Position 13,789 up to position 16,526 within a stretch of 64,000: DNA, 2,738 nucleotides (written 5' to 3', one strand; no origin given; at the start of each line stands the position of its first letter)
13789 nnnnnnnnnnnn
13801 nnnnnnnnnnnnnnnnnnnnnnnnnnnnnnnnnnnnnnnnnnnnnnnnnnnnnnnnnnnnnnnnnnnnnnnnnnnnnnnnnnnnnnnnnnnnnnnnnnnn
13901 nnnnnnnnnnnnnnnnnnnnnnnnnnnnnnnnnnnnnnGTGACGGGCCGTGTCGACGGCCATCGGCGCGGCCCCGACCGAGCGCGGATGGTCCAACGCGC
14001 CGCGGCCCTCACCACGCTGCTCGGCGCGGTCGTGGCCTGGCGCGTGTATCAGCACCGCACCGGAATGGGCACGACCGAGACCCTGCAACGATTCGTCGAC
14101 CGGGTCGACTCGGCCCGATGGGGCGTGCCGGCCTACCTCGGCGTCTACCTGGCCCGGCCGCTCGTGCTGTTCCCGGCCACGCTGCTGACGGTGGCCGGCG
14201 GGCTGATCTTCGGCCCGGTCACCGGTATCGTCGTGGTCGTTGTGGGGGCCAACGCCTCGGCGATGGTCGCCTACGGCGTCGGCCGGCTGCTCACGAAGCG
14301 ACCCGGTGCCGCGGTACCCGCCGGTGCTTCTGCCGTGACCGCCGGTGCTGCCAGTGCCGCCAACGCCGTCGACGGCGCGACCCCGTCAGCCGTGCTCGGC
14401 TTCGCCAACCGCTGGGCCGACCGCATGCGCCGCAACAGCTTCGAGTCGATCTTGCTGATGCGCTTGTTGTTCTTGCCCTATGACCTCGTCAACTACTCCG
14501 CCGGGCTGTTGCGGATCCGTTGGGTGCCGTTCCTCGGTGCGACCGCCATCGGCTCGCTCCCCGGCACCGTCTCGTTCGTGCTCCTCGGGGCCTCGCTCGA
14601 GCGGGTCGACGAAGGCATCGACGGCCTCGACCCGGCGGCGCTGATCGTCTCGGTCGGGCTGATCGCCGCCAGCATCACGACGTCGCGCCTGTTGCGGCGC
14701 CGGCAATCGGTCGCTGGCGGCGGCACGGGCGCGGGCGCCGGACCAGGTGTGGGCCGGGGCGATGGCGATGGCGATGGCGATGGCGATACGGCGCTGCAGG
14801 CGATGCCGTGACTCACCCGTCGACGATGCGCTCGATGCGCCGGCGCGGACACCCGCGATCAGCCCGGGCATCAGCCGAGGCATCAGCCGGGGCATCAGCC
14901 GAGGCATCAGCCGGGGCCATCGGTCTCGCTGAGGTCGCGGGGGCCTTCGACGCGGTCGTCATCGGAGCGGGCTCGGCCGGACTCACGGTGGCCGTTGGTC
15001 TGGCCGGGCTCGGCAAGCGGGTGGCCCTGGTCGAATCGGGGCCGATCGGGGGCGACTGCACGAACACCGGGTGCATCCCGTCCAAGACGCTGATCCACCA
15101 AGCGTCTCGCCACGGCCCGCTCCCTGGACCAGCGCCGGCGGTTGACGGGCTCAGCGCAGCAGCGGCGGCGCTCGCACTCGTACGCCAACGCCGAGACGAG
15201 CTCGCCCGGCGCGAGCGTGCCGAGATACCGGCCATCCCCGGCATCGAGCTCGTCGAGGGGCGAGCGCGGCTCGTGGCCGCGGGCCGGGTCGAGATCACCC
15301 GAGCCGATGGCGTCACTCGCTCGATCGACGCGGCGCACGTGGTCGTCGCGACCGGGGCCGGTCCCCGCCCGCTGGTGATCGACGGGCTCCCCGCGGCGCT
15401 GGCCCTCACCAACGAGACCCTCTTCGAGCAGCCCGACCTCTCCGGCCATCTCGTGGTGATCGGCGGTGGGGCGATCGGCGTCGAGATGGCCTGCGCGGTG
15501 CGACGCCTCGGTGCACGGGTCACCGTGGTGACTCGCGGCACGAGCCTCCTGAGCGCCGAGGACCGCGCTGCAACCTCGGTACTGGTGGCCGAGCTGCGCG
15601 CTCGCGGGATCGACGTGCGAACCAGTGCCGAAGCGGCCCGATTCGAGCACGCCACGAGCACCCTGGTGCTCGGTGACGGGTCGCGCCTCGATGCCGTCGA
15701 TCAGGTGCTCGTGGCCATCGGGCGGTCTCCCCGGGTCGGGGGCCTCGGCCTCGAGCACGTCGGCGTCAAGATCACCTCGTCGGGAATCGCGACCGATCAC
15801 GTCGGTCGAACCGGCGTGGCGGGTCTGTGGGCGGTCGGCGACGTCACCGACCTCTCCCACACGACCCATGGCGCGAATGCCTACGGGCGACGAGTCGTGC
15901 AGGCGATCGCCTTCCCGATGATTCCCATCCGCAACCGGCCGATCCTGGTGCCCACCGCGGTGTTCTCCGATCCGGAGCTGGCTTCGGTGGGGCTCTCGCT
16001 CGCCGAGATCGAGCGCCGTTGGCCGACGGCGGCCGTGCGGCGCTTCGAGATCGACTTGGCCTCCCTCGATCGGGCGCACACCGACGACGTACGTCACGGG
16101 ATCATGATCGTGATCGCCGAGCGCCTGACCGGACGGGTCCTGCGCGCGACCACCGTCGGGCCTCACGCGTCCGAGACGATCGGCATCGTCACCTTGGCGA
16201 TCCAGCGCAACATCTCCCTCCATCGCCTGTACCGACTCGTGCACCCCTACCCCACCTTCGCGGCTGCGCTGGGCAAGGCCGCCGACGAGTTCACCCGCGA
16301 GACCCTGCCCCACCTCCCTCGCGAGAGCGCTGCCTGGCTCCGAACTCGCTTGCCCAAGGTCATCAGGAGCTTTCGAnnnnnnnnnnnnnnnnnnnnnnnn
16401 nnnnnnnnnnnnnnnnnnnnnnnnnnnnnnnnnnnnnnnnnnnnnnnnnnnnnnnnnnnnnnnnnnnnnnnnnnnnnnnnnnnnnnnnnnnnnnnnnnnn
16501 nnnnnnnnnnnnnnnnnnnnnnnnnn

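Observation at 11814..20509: Eight translationally coupled genes linking a radical SAM enzyme, a YnjF-like CDP-alcohol phosphatidyltransferase, a TVP38/DedA protein, a CxxxxC flavoprotein disulfide reductase and a YnjBCD-like ABC importer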

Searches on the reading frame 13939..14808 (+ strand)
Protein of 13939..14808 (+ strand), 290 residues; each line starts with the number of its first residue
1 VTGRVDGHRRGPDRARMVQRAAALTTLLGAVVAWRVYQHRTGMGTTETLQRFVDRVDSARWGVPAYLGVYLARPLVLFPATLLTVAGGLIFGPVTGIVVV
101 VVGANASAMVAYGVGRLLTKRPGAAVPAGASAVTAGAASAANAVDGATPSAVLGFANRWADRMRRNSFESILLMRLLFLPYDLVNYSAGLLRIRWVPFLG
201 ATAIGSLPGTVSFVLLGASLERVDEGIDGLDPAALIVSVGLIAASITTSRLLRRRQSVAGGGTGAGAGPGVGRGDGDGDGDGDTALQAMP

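Call 11: search_protein_families(library=pfam, proteins=[window:13939-14808:+], max_evalue=0.01)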
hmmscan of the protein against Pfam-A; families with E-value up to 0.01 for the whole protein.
window:13939-14808:+ (290 aa): 2 families
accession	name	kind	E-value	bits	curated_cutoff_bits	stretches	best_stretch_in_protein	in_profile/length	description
PF09335.16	VTT_dom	-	1.7e-17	64.5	33.9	1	78-218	1-122/123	VTT domain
PF22807.2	TrAA12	-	0.0028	16.5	30.9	1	255-283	379-408/463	TrAA12-like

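Call 12: search_protein_families(library=ncbifam, proteins=[window:13939-14808:+], max_evalue=0.01)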
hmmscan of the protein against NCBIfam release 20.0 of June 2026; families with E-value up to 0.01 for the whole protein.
window:13939-14808:+ (290 aa): 0 families

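Call 61: find_homologous_proteins(query=window:13939-14808:+, max_evalue=0.00001)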
Query window:13939-14808:+ (290 aa): 687 proteins with E <= 0.00001 among 8000 candidates; the best 120 are listed.
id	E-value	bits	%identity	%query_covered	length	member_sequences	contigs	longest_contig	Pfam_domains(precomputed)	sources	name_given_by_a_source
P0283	6.4e-166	569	100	94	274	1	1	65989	PF09335.17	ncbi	-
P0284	4.3e-103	363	73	88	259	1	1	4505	PF09335.17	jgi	jgi:uncharacterized membrane protein YdjX (TVP38/TMEM64 family)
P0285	1.2e-96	342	73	83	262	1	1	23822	PF09335.17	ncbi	-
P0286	1.5e-78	282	56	82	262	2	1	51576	PF09335.17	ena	-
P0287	4.4e-78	281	60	81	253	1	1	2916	PF09335.17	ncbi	-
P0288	1.0e-77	280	56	78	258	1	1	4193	PF09335.17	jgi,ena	-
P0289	1.9e-77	279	55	79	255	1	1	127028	PF09335.17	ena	-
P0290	5.8e-77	277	56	83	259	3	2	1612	PF09335.17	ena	-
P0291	6.3e-77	277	54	88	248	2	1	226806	PF09335.17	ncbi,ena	-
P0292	1.7e-76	276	57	79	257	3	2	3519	PF09335.17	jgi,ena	-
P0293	2.0e-76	276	56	82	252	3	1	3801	PF09335.17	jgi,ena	-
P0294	2.0e-76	276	55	86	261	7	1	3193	PF09335.17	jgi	-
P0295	2.0e-76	276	53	84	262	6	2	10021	PF09335.17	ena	-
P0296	2.8e-76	275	54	88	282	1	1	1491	PF09335.17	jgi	jgi:uncharacterized membrane protein YdjX (TVP38/TMEM64 family)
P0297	3.3e-76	275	53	86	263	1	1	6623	PF09335.17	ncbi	ncbi:MAG: VTT domain-containing protein [Actinomycetota bacterium]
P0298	3.7e-76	275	54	86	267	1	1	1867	PF09335.17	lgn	-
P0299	4.6e-76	274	53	86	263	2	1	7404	PF09335.17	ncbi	ncbi:MAG: VTT domain-containing protein [Actinomycetota bacterium]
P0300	4.7e-76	274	57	74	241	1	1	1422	PF09335.17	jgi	jgi:uncharacterized membrane protein YdjX (TVP38/TMEM64 family)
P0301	5.4e-76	274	54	83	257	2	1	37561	PF09335.17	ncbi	-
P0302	5.9e-76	274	55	87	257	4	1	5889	PF09335.17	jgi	-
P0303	6.2e-76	274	56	86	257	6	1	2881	PF09335.17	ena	-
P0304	8.1e-76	273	57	84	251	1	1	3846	PF09335.17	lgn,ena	-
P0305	1.1e-75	273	53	82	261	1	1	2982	PF09335.17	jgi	jgi:uncharacterized membrane protein YdjX (TVP38/TMEM64 family)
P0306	1.1e-75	273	56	79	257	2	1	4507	PF09335.17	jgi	-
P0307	1.1e-75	273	53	90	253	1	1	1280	PF09335.17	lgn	-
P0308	1.3e-75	273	52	86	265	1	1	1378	PF09335.17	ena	-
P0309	1.5e-75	273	52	87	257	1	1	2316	PF09335.17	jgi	jgi:uncharacterized membrane protein YdjX (TVP38/TMEM64 family)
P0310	1.8e-75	272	56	79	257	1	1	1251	PF09335.17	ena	-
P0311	2.1e-75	272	56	82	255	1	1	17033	PF09335.17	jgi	jgi:uncharacterized membrane protein YdjX (TVP38/TMEM64 family)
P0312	2.3e-75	272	55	85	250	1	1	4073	PF09335.17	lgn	-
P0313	2.5e-75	272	57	83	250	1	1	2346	PF09335.17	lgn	-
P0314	2.5e-75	272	57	83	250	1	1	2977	PF09335.17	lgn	-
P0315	2.8e-75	272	55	88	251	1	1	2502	PF09335.17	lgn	-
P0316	3.1e-75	272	55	83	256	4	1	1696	PF09335.17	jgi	jgi:uncharacterized membrane protein YdjX (TVP38/TMEM64 family)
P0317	3.5e-75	271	59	79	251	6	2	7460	PF09335.17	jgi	jgi:uncharacterized membrane protein YdjX (TVP38/TMEM64 family)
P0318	3.6e-75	271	55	79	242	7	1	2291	PF09335.17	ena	-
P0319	3.7e-75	271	57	83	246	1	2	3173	PF09335.17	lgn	-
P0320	3.7e-75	271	56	79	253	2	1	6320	PF09335.17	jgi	jgi:uncharacterized membrane protein YdjX (TVP38/TMEM64 family)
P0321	4.8e-75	271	57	82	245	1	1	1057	PF09335.17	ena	-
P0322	5.2e-75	271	53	86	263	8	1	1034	PF09335.17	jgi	-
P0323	5.8e-75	271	55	87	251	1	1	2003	PF09335.17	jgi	jgi:uncharacterized membrane protein YdjX (TVP38/TMEM64 family)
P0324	6.9e-75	270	56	79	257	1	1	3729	PF09335.17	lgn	-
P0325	7.6e-75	270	54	87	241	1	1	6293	PF09335.17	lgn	-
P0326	9.1e-75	270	58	72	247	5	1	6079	PF09335.17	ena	-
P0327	1.1e-74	270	55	79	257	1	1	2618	PF09335.17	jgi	-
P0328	1.3e-74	270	49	86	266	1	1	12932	PF09335.17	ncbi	ncbi:MAG: VTT domain-containing protein [Actinomycetota bacterium]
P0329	1.3e-74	269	55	83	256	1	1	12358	PF09335.17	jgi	jgi:uncharacterized membrane protein YdjX (TVP38/TMEM64 family)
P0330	1.3e-74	269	57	84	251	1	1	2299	PF09335.17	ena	-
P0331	2.0e-74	269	54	87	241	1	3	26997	PF09335.17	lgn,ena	-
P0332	2.0e-74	269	54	87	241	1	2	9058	PF09335.17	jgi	-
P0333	2.1e-74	269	59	77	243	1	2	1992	PF09335.17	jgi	jgi:uncharacterized membrane protein YdjX (TVP38/TMEM64 family)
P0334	2.5e-74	269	55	79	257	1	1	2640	PF09335.17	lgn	-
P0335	3.1e-74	268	55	83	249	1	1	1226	PF09335.17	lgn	-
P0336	3.1e-74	268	55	82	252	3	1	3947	PF09335.17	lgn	-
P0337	3.2e-74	268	53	85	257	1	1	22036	PF09335.17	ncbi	-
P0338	3.6e-74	268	54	84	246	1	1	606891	PF09335.17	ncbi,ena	-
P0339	3.7e-74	268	56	85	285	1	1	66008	PF09335.17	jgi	jgi:uncharacterized membrane protein YdjX (TVP38/TMEM64 family)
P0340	4.4e-74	268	55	82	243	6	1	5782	PF09335.17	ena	-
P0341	5.8e-74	267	59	84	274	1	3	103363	PF09335.17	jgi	jgi:uncharacterized membrane protein YdjX (TVP38/TMEM64 family)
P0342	6.3e-74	267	56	72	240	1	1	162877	PF09335.17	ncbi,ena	-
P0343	7.8e-74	267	59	83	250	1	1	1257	PF09335.17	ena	-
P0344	8.0e-74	267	55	86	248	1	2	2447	PF09335.17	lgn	-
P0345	9.5e-74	267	54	78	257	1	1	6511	PF09335.17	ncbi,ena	-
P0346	9.9e-74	267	56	79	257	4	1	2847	PF09335.17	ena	-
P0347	1.1e-73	266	56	84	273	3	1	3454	PF09335.17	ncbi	-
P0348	1.2e-73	266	56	87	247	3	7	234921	PF09335.17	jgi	jgi:uncharacterized membrane protein YdjX (TVP38/TMEM64 family)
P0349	1.3e-73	266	56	84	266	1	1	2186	PF09335.17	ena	-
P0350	1.3e-73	266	54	82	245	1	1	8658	PF09335.17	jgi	jgi:uncharacterized membrane protein YdjX (TVP38/TMEM64 family)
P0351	1.4e-73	266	55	88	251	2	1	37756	PF09335.17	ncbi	-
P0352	1.6e-73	266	56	78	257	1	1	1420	PF09335.17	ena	-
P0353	1.9e-73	266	58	72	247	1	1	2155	PF09335.17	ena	-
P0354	2.1e-73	266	57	85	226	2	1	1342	PF09335.17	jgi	jgi:uncharacterized membrane protein YdjX (TVP38/TMEM64 family)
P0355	2.8e-73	265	54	83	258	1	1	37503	PF09335.17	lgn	-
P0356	3.3e-73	265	58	78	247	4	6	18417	PF09335.17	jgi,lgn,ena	-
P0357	3.7e-73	265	52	88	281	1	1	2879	PF09335.17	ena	-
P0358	4.0e-73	265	56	78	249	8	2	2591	PF09335.17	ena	-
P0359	4.2e-73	265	55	79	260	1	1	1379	PF09335.17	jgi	-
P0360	4.7e-73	264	58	79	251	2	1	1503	PF09335.17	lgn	-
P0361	6.1e-73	264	55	79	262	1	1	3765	PF09335.17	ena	-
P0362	6.1e-73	264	56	88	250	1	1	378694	PF09335.17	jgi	jgi:uncharacterized membrane protein YdjX (TVP38/TMEM64 family)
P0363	6.3e-73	264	56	84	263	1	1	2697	PF09335.17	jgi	jgi:uncharacterized membrane protein YdjX (TVP38/TMEM64 family)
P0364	6.4e-73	264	53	86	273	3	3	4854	PF09335.17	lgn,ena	-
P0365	8.4e-73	264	55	79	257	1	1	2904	PF09335.17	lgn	-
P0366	8.5e-73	264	55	84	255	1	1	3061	PF09335.17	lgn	-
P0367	8.5e-73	264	55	83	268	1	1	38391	PF09335.17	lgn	-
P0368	8.6e-73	264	56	84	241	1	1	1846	PF09335.17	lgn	-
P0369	1.1e-72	263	54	82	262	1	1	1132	PF09335.17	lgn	-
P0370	1.2e-72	263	54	87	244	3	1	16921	PF09335.17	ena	-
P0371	1.3e-72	263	58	78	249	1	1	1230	PF09335.17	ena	-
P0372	1.9e-72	262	52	91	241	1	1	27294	PF09335.17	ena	-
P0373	2.9e-72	262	53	82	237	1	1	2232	PF09335.17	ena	-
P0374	3.2e-72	262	57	77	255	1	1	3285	PF09335.17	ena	-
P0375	3.2e-72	262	57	82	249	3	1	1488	PF09335.17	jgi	jgi:uncharacterized membrane protein YdjX (TVP38/TMEM64 family)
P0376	3.2e-72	262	56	84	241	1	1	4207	PF09335.17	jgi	jgi:uncharacterized membrane protein YdjX (TVP38/TMEM64 family)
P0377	3.4e-72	262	53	85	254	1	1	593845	PF09335.17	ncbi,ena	-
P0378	3.9e-72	261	58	78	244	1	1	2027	PF09335.17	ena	-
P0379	4.0e-72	261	59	77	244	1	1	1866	PF09335.17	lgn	-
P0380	5.0e-72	261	56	84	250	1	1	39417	PF09335.17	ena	-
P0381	5.1e-72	261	54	87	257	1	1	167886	PF09335.17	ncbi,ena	-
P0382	6.6e-72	261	53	87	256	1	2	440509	PF09335.17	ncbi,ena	-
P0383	7.5e-72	260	56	80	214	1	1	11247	PF09335.17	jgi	jgi:uncharacterized membrane protein YdjX (TVP38/TMEM64 family)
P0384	7.6e-72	260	56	84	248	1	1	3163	PF09335.17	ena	-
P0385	8.9e-72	260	53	83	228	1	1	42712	PF09335.17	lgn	-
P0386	1.0e-71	260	52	85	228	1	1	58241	PF09335.17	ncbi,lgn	ncbi:MAG: TVP38/TMEM64 family protein [Ilumatobacter sp.]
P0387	1.1e-71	260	57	79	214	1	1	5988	PF09335.17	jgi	jgi:uncharacterized membrane protein YdjX (TVP38/TMEM64 family)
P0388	1.2e-71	260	59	75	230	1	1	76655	PF09335.17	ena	-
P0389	1.3e-71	260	56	82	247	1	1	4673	PF09335.17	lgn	-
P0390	1.3e-71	260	58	84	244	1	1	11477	PF09335.17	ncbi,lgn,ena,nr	ncbi:MAG TPA: VTT domain-containing protein [Acidimicrobiales bacterium]|nr:VTT domain-containing pr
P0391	1.4e-71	260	55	80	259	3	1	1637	PF09335.17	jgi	jgi:uncharacterized membrane protein YdjX (TVP38/TMEM64 family)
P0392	1.9e-71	259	57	79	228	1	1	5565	PF09335.17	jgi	jgi:uncharacterized membrane protein YdjX (TVP38/TMEM64 family)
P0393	1.9e-71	259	53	82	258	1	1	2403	PF09335.17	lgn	-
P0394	2.0e-71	259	52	87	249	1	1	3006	PF09335.17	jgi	jgi:uncharacterized membrane protein YdjX (TVP38/TMEM64 family)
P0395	2.0e-71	259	55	84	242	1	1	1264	PF09335.17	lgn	-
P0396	2.2e-71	259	55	83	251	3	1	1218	PF09335.17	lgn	-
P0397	2.2e-71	259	55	87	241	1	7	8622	PF09335.17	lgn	-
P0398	2.2e-71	259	58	82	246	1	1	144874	PF09335.17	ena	-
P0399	2.4e-71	259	56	82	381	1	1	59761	PF09335.17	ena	-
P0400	2.8e-71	259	55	84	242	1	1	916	PF09335.17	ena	-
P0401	2.8e-71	259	54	85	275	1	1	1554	PF09335.17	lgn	-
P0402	3.9e-71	258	53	90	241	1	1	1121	PF09335.17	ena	-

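Call 62: find_encoding_contigs(protein=P0283, flank=10000, max_places=2)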
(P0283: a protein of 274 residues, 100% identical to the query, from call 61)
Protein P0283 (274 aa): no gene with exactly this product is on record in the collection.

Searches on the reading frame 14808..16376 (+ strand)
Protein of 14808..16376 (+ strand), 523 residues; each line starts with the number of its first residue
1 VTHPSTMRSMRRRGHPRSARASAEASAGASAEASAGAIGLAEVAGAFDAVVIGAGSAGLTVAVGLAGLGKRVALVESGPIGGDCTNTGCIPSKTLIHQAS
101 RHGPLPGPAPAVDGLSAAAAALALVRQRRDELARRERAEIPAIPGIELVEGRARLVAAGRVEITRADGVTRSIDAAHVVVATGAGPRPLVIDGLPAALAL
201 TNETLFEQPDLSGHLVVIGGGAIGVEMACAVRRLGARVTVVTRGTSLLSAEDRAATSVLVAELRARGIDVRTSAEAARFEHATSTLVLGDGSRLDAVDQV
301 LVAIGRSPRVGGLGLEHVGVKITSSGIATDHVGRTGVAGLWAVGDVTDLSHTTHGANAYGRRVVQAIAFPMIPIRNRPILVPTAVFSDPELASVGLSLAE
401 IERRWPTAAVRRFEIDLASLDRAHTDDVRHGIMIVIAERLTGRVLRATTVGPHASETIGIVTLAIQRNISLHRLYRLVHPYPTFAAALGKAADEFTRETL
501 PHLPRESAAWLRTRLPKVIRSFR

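Call 11: search_protein_families(library=pfam, proteins=[window:14808-16376:+], max_evalue=0.01)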
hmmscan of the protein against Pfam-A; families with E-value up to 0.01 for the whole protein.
window:14808-16376:+ (523 aa): 13 families
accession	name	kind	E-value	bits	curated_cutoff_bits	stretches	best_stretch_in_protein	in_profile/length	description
PF07992.20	Pyr_redox_2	-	7.5e-54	183.6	26.1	1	48-356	2-287/291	Pyridine nucleotide-disulphide oxidoreductase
PF00070.33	Pyr_redox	-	1.5e-21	77.1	22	1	214-285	1-72/82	Pyridine nucleotide-disulphide oxidoreductase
PF02852.28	Pyr_redox_dim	-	7.7e-20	71.6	25.3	1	381-491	1-109/110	Pyridine nucleotide-disulphide oxidoreductase, dimerisation domain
PF13738.12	Pyr_redox_3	-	4.1e-12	46.4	30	1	171-344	121-305/305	Pyridine nucleotide-disulphide oxidoreductase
PF01266.30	DAO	-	1.2e-07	32.1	27.9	1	48-134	1-73/353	FAD dependent oxidoreductase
PF01134.28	GIDA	-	6.1e-07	29.3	22.1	1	48-184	1-150/391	Glucose inhibited division protein A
PF00890.30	FAD_binding_2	-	3.6e-06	26.9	20.4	1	48-79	1-32/414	FAD binding domain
PF12831.13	FAD_oxidored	-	1.8e-05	24.7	27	1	48-92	1-46/416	FAD dependent oxidoreductase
PF13450.12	NAD_binding_8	-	0.00036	21.2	21.9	1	51-85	1-36/68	NAD(P)-binding Rossmann-like domain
PF03486.20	HI0933_like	-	0.00053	19.9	50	0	48-79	2-33/244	HI0933-like protein Rossmann domain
PF05834.18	Lycopene_cycl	-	0.0029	17.2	23.4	0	48-79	1-34/380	Lycopene cyclase protein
PF13434.12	Lys_Orn_oxgnase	-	0.0037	16.9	21.3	1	160-253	133-231/339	L-lysine 6-monooxygenase/L-ornithine 5-monooxygenase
PF13478.12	XdhC_C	-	0.0088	17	29.7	0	215-301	1-88/125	XdhC Rossmann domain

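Call 12: search_protein_families(library=ncbifam, proteins=[window:14808-16376:+], max_evalue=0.01)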
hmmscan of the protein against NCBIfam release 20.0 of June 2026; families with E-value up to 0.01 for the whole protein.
window:14808-16376:+ (523 aa): 78 families (the best 25 are shown)
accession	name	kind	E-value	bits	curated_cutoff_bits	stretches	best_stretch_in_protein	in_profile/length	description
NF004991.0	PRK06370.1-3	subfamily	2.2e-92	310.2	620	1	45-503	34-495/509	FAD-containing oxidoreductase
TIGR01350.1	lipoamide_DH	equivalog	5.7e-85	285.7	408.8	1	47-497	2-456/461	dihydrolipoyl dehydrogenase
TIGR02053.1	MerA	equivalog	2.6e-82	277.3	454.45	1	48-498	2-456/465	mercury(II) reductase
NF005883.0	PRK07845.1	equivalog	4.7e-67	226.9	479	1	49-496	5-460/466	NAD(P)H-quinone dehydrogenase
NF004776.0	PRK06116.1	equivalog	2e-66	224.9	480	1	46-482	4-440/450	glutathione-disulfide reductase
NF004943.0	PRK06292.2-1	equivalog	4.9e-64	216.8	432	1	47-495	4-455/456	dihydrolipoyl dehydrogenase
NF010311.1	PRK13748.1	subfamily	1.1e-60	206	600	1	45-498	96-551/560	mercury(II) reductase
NF004939.0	PRK06292.1-1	equivalog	3.2e-60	204.2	435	1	46-492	5-455/476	dihydrolipoyl dehydrogenase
TIGR01424.1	gluta_reduc_2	equivalog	1.4e-59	201.8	606.05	1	47-482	3-436/446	glutathione-disulfide reductase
NF004992.0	PRK06370.1-4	equivalog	1.6e-58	198.3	629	1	46-486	4-446/459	FAD-containing oxidoreductase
NF003585.0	PRK05249.1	equivalog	4.1e-58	197.1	465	1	46-492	6-454/464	Si-specific NAD(P)(+) transhydrogenase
NF041853.1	hythiocyan_redase_MerA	equivalog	2.7e-57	194.6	650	1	47-488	4-434/440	hypothiocyanous acid reductase MerA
NF005884.0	PRK07846.1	equivalog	5.4e-56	190.1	501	1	46-474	3-429/454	mycothione reductase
NF005572.0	PRK07251.1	equivalog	1.9e-55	188.3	537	1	46-488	3-432/438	FAD-containing oxidoreductase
NF040477.1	chlor_oxi_RclA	equivalog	1.3e-54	185.6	740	1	46-488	3-433/441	reactive chlorine resistance oxidoreductase RclA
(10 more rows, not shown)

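Call 47: search_solved_structures(query=window:14808-16376:+, max_evalue=1e-30)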
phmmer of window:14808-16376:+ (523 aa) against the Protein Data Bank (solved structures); distinct sequences matched with E-value up to 1e-30: 84 (the best 60 are shown).
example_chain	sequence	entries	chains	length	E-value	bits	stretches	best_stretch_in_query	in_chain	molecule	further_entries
2eq6_A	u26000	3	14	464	5.7e-51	177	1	46-501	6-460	Pyruvate dehydrogenase complex, dihydrolipoamide dehydrogenase E3 component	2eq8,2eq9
1ebd_A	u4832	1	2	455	1.5e-49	172.3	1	48-492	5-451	DIHYDROLIPOAMIDE DEHYDROGENASE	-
2r9z_A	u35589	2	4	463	3.9e-48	167.7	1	46-456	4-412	Glutathione amide reductase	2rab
6uzi_A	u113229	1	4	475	5.5e-47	163.9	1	46-499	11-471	Dihydrolipoyl dehydrogenase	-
1zk7_A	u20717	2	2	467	8.2e-46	160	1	49-498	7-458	Mercuric reductase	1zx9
4k8d_A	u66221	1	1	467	1.1e-45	159.6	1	49-498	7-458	Mercuric reductase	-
1lvl_A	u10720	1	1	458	1.1e-43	153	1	50-492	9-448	DIHYDROLIPOAMIDE DEHYDROGENASE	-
6kgy_A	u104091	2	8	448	1.4e-43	152.6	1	43-488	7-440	Pyridine nucleotide-disulphide oxidoreductase dimerisation region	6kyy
5x1y_B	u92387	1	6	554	5.9e-43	150.6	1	45-497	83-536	Mercuric reductase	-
4k7z_A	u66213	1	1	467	6.8e-43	150.4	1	49-498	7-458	Mercuric reductase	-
6aon_A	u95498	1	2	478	1.4e-42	149.3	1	45-500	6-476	Dihydrolipoyl dehydrogenase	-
3lad_A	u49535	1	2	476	1.7e-42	149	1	46-492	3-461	DIHYDROLIPOAMIDE DEHYDROGENASE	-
6kod_A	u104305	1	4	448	3.4e-42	148.1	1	43-488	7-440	Pyridine nucleotide-disulphide oxidoreductase dimerisation region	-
5u8u_A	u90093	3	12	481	5.9e-42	147.3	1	44-492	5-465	Dihydrolipoyl dehydrogenase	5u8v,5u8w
3urh_A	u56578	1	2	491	7.6e-42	146.9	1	45-492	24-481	Dihydrolipoyl dehydrogenase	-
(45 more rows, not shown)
